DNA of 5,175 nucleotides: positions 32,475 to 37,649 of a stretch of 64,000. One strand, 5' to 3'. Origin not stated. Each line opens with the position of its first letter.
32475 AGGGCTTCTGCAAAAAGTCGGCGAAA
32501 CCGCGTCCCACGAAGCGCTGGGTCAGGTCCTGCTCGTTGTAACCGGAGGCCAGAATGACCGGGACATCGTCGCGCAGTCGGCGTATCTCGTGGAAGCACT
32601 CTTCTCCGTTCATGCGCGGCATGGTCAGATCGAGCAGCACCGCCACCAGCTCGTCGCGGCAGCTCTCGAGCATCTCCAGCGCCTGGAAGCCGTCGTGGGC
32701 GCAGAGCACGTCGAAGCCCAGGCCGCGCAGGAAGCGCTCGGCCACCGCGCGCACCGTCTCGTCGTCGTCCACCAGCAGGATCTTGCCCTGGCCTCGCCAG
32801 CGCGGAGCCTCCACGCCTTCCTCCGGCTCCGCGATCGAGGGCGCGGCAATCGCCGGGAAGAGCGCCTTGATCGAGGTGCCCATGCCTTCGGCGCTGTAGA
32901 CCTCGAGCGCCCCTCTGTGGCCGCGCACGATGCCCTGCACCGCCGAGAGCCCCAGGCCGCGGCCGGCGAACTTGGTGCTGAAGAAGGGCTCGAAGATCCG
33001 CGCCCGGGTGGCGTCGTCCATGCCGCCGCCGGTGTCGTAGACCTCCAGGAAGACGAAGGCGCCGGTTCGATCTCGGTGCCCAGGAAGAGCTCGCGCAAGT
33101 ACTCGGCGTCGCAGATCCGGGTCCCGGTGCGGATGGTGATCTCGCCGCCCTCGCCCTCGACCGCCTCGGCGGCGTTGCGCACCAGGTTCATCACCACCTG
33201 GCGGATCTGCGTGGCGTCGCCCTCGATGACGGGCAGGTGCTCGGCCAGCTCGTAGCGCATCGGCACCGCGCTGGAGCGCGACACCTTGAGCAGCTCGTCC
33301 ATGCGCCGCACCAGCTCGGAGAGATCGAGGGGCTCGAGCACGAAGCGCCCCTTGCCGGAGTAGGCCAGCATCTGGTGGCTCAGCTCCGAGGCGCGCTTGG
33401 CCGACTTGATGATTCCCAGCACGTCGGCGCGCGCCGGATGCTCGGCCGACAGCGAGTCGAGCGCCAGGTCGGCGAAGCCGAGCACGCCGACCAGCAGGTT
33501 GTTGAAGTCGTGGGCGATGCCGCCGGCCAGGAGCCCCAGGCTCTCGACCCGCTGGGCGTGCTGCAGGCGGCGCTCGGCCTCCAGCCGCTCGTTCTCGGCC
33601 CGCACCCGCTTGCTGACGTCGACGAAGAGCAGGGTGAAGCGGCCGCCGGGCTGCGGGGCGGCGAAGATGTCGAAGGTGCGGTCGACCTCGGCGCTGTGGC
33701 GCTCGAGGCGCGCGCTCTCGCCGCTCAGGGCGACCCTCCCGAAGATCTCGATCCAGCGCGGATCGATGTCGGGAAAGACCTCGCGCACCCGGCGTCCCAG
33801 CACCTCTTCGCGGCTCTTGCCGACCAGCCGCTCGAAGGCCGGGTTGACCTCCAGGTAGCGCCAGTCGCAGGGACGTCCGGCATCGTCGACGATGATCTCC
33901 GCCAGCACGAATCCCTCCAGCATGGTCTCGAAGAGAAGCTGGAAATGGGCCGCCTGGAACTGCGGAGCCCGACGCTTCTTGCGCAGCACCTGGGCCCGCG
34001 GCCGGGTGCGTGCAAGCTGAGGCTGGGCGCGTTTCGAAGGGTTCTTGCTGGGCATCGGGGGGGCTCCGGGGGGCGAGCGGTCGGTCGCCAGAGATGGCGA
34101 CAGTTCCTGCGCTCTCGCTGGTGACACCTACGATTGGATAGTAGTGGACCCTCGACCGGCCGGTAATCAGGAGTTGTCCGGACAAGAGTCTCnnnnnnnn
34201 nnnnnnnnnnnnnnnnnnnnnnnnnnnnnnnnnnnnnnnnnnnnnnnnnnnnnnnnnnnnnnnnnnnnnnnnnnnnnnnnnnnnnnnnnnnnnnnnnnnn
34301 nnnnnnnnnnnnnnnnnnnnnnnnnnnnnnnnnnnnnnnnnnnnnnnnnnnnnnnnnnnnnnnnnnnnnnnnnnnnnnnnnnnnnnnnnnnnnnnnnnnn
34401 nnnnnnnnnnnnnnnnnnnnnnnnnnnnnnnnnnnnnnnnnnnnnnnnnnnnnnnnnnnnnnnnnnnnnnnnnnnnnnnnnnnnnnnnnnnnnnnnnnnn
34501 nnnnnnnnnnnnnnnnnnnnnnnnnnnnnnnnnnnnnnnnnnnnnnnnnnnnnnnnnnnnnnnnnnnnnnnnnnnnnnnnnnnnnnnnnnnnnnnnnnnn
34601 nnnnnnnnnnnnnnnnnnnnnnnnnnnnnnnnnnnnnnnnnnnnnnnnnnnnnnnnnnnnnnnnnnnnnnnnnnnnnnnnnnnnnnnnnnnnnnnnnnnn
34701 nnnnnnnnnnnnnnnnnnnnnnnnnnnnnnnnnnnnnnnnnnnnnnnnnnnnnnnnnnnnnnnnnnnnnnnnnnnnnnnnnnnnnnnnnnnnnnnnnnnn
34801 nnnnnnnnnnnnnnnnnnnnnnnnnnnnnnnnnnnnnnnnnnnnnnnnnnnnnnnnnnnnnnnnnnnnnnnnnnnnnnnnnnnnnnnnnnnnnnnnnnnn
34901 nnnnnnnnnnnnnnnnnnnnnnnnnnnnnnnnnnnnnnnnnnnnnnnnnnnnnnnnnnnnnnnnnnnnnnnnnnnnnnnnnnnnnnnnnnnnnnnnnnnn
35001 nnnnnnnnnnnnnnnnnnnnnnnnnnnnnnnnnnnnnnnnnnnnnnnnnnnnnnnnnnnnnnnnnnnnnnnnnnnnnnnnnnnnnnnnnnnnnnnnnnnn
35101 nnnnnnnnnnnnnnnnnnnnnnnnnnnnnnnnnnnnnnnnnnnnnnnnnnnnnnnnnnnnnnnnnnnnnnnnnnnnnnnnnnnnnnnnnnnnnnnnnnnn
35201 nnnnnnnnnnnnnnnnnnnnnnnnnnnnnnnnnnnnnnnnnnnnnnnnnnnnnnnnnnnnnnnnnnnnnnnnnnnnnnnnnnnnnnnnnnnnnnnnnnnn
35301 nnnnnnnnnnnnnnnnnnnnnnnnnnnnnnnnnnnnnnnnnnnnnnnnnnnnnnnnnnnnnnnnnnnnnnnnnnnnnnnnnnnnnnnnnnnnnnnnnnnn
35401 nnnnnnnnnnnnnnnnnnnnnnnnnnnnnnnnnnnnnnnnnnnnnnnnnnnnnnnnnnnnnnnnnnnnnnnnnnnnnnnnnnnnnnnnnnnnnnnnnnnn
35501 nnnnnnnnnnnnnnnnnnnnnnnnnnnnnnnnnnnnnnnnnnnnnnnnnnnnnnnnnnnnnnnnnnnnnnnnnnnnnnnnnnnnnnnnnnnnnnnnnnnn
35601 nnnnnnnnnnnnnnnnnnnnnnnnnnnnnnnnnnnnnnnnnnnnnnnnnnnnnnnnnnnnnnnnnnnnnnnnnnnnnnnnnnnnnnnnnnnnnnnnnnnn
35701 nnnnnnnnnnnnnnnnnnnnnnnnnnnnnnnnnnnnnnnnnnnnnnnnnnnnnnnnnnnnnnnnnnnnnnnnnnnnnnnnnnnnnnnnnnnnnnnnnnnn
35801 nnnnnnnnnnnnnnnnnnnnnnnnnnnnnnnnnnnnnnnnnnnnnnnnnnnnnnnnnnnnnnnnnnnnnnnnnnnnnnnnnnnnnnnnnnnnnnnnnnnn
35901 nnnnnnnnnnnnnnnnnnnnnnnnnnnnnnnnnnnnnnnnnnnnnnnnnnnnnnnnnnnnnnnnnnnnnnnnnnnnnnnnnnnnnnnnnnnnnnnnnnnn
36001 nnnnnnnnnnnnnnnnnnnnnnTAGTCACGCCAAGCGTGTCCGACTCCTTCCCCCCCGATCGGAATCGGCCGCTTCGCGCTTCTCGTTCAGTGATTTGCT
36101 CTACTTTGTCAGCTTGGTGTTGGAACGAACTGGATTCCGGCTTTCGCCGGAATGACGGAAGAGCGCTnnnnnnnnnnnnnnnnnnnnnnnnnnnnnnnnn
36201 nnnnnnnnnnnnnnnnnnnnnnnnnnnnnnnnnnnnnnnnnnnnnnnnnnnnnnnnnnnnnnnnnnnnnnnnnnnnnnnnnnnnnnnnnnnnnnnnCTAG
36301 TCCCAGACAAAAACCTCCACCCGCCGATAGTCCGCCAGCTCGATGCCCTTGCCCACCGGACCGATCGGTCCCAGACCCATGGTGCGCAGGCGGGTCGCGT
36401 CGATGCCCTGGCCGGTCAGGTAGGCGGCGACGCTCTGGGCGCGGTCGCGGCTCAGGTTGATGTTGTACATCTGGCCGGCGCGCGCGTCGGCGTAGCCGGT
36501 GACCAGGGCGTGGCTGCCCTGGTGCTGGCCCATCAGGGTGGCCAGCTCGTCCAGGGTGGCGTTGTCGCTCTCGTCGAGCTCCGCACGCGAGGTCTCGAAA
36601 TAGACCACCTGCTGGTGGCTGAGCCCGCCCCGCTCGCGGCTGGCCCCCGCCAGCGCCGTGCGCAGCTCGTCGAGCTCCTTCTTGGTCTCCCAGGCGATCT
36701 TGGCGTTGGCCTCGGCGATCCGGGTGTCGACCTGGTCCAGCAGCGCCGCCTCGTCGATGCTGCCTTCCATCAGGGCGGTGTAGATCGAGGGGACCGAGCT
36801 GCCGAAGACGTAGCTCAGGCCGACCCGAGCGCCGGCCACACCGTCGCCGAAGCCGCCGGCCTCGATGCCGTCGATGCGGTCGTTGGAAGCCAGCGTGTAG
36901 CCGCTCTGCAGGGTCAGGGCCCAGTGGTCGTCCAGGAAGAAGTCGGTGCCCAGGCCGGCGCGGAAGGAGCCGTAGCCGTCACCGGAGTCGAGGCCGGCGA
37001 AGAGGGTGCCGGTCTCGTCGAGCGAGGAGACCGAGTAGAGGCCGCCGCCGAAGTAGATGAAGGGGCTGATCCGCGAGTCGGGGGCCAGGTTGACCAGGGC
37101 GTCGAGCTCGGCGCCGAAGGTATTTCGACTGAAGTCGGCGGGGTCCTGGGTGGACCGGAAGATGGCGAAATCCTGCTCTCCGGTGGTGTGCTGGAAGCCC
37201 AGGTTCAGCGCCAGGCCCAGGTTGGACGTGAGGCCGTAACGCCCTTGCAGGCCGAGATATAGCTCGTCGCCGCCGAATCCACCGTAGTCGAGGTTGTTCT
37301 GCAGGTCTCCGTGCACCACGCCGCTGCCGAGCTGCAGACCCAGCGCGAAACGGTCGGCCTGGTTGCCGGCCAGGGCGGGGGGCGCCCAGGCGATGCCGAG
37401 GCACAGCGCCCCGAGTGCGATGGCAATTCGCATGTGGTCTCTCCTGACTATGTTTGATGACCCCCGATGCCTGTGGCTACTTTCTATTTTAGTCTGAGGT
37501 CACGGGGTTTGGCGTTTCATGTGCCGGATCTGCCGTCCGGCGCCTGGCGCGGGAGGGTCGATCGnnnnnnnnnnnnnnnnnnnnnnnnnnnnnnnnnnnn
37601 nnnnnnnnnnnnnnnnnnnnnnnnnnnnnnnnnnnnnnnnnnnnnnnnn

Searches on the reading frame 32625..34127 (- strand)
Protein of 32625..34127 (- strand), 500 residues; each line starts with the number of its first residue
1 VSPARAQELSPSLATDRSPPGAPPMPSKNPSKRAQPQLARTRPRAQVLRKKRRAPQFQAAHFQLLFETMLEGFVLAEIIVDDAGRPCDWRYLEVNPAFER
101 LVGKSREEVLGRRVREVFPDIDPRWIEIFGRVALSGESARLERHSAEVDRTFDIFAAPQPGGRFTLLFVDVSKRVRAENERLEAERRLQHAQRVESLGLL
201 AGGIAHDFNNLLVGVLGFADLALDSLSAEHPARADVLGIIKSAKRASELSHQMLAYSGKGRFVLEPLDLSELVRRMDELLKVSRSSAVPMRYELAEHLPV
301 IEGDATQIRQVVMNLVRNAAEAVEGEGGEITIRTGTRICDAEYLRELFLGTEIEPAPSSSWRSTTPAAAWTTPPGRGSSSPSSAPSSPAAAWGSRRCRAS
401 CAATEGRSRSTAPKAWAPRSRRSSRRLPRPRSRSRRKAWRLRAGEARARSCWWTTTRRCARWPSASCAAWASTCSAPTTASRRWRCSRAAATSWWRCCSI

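Call 15: search_protein_families(library=pfam, proteins=[window:32625-34127:-], max_evalue=0.001)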
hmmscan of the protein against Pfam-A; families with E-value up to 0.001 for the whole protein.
window:32625-34127:- (500 aa): 5 families
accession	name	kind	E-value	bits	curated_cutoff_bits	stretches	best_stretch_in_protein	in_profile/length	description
PF13188.13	PAS_8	-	2.4e-07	30.8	21.8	1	61-126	2-55/65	PAS domain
PF08448.16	PAS_4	-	1.5e-06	28.9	23.1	1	88-175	14-109/110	PAS fold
PF00989.32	PAS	-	9.9e-06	26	22.6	1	91-180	23-102/113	PAS fold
PF00512.31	HisKA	-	5.5e-05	23.6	26.9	1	198-257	3-61/66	His Kinase A (phospho-acceptor) domain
PF13426.13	PAS_9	-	0.0001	23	27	1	92-127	14-50/103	PAS domain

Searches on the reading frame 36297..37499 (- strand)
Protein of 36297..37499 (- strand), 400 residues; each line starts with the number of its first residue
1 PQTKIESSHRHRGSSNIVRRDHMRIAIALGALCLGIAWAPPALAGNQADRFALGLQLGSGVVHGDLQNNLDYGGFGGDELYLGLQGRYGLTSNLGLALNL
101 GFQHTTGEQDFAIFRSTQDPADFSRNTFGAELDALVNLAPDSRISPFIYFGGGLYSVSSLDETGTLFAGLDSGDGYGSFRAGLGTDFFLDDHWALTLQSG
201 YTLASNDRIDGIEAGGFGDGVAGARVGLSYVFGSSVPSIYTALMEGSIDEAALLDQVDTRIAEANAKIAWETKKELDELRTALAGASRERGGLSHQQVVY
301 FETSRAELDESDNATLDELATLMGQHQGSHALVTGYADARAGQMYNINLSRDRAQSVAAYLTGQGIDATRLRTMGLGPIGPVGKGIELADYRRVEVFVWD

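Call 15: search_protein_families(library=pfam, proteins=[window:36297-37499:-], max_evalue=0.001)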
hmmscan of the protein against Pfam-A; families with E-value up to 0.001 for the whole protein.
window:36297-37499:- (400 aa): 2 families
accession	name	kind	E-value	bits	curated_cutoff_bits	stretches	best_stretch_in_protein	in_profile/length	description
PF00691.25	OmpA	-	4.4e-15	56.3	27.2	1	300-380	1-83/98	OmpA family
PF13505.12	OMP_b-brl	-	4.1e-11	43.8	28.7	1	30-232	2-175/175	Outer membrane protein beta-barrel domain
